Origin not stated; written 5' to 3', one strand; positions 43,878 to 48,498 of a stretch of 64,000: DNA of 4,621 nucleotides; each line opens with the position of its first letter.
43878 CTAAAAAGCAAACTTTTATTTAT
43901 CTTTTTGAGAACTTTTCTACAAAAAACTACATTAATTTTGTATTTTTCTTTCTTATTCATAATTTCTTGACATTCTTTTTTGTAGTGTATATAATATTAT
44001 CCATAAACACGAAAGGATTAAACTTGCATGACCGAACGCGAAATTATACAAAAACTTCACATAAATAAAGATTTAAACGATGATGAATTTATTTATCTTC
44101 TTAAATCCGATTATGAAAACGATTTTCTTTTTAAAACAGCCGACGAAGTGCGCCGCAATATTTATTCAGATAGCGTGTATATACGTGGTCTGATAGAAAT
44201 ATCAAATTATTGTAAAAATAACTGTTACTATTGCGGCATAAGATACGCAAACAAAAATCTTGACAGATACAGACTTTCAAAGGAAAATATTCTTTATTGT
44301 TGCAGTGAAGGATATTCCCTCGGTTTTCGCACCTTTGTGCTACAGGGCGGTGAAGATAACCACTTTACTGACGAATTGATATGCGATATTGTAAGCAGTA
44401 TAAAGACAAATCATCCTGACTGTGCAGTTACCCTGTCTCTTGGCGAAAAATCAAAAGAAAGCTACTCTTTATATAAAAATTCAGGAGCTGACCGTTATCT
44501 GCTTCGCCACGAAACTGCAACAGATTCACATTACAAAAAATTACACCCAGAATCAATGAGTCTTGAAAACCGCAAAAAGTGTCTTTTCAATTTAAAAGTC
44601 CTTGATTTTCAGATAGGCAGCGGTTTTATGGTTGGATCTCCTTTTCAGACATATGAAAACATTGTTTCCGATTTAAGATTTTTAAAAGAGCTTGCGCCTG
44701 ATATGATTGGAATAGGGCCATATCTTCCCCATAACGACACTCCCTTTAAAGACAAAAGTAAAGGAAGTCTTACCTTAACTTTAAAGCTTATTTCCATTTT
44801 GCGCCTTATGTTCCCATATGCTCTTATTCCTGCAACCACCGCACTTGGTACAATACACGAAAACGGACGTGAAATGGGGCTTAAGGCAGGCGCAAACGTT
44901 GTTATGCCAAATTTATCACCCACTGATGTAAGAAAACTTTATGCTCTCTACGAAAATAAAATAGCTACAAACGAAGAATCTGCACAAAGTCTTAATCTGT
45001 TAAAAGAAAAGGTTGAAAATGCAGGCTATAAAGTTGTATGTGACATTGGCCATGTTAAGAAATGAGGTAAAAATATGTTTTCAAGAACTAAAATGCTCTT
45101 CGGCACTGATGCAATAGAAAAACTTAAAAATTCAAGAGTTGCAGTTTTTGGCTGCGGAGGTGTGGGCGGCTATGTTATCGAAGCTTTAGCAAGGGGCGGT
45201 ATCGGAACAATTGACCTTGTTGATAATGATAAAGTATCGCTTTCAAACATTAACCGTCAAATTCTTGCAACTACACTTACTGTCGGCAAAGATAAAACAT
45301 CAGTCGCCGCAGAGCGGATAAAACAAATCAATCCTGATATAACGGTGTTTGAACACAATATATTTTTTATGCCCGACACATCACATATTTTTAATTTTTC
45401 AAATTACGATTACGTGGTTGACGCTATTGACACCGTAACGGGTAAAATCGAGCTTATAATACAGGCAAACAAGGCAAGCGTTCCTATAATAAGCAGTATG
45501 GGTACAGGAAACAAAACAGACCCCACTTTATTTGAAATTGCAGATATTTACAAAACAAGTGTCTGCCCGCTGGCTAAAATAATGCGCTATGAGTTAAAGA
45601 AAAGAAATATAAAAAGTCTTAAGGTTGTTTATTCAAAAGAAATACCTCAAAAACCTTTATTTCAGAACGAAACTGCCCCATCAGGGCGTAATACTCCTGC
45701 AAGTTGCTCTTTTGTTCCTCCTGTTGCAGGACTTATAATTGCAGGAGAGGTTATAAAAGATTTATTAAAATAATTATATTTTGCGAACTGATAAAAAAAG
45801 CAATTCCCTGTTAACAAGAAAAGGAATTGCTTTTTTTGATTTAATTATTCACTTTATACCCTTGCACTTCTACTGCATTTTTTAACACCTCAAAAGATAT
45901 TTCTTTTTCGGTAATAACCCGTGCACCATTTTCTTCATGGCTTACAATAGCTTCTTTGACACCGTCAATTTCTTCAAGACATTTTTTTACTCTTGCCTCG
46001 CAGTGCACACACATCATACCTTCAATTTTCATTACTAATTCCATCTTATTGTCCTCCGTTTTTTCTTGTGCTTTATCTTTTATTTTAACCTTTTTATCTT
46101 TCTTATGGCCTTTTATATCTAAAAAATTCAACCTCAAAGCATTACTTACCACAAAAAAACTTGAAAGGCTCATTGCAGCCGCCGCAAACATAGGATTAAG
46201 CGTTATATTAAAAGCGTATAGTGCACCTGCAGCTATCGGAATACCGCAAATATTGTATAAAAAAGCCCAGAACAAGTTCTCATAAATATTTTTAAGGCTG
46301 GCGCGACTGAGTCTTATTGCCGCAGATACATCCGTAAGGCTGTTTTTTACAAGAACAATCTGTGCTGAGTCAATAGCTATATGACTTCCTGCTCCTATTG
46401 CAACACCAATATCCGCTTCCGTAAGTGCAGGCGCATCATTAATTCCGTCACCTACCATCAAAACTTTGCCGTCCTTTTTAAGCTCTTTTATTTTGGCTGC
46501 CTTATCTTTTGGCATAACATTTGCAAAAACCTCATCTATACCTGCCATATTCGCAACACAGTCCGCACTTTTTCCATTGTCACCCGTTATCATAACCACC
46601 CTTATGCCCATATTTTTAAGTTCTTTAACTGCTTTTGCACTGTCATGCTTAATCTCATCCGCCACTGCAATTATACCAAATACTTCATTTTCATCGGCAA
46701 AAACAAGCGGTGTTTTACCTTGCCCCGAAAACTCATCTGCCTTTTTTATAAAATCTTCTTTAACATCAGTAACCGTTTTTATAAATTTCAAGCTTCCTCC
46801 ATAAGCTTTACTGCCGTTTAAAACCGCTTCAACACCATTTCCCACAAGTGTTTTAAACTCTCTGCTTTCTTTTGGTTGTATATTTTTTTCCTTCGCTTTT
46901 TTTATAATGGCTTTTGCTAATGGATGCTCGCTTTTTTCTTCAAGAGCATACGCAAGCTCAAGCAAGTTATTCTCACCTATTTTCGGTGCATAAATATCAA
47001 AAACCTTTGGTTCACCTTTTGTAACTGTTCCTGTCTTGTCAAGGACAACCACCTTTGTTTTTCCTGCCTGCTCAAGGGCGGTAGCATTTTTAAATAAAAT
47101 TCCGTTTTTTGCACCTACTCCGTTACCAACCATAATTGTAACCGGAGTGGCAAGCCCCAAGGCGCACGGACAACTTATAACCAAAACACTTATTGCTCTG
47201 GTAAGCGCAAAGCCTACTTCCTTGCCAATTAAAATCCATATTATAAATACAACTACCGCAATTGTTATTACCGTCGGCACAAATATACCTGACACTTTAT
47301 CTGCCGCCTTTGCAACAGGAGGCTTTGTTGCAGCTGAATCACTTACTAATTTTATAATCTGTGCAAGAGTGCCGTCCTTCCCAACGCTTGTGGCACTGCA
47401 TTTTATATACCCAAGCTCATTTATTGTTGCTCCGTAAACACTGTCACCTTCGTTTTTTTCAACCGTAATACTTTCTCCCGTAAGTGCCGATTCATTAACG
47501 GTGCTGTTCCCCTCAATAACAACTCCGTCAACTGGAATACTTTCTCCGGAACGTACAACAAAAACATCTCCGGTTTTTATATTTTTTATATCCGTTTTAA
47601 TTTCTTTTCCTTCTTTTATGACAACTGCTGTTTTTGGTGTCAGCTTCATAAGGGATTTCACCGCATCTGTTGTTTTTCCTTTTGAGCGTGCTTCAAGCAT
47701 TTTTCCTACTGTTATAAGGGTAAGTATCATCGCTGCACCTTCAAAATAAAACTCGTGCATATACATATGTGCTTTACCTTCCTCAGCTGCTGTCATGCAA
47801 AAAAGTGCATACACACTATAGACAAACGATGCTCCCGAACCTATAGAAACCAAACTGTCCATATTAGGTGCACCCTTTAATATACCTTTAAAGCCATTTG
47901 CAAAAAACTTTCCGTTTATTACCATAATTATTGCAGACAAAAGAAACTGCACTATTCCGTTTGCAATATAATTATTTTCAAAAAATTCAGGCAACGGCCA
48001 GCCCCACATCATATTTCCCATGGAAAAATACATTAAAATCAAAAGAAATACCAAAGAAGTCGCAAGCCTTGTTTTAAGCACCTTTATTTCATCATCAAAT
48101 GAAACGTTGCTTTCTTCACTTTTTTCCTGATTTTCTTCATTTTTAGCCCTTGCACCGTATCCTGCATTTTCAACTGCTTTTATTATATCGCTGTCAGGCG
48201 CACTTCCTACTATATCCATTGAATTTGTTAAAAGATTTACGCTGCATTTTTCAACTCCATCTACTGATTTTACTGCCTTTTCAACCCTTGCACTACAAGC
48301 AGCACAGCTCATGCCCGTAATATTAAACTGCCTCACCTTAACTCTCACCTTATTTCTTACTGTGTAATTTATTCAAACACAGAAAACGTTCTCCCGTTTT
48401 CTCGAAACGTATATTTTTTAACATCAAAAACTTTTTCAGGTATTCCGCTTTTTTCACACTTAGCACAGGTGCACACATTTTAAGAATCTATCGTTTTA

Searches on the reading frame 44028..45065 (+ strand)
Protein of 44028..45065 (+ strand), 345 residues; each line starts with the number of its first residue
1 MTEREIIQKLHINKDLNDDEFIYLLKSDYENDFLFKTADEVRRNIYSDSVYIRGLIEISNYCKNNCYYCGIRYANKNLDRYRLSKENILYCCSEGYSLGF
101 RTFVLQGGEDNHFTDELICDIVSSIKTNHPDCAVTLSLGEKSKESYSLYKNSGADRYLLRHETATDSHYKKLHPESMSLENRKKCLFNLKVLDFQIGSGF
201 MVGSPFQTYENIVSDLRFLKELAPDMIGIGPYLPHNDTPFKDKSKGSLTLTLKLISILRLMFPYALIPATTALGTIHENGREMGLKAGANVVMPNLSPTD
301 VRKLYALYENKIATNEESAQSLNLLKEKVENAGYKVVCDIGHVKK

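Call 38: search_protein_families(library=pfam, max_evalue=0.00001, proteins=[window:44028-45065:+])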
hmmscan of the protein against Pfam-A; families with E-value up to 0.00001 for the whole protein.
window:44028-45065:+ (345 aa): 1 family
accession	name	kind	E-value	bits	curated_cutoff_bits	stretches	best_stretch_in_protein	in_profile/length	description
PF04055.27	Radical_SAM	-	5.1e-13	50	29.5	1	56-219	1-166/166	Radical SAM superfamily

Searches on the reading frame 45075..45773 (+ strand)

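Call 38: search_protein_families(library=pfam, max_evalue=0.00001, proteins=[window:45075-45773:+])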
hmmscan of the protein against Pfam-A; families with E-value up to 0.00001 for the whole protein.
window:45075-45773:+ (232 aa): 1 family
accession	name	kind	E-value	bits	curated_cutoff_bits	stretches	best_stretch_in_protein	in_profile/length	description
PF00899.27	ThiF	-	6.3e-42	143.8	28.1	1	4-230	3-202/238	ThiF family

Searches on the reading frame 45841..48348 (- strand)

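Call 6: search_protein_families(library=pfam, proteins=[window:45841-48348:-])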
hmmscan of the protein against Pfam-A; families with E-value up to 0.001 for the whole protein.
window:45841-48348:- (835 aa): 4 families
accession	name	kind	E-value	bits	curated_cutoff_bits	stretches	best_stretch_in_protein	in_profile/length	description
PF00122.25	E1-E2_ATPase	-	2.9e-56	190.3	28.1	1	235-414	1-180/181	E1-E2 ATPase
PF00702.32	Hydrolase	-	6.2e-36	125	26.4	1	432-646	2-191/191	haloacid dehalogenase-like hydrolase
PF00403.32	HMA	-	7.6e-26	90.7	24.8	2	8-64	2-61/62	Heavy-metal-associated domain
PF08282.18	Hydrolase_3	-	0.00065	19.9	20.9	0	626-670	203-247/255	haloacid dehalogenase-like hydrolase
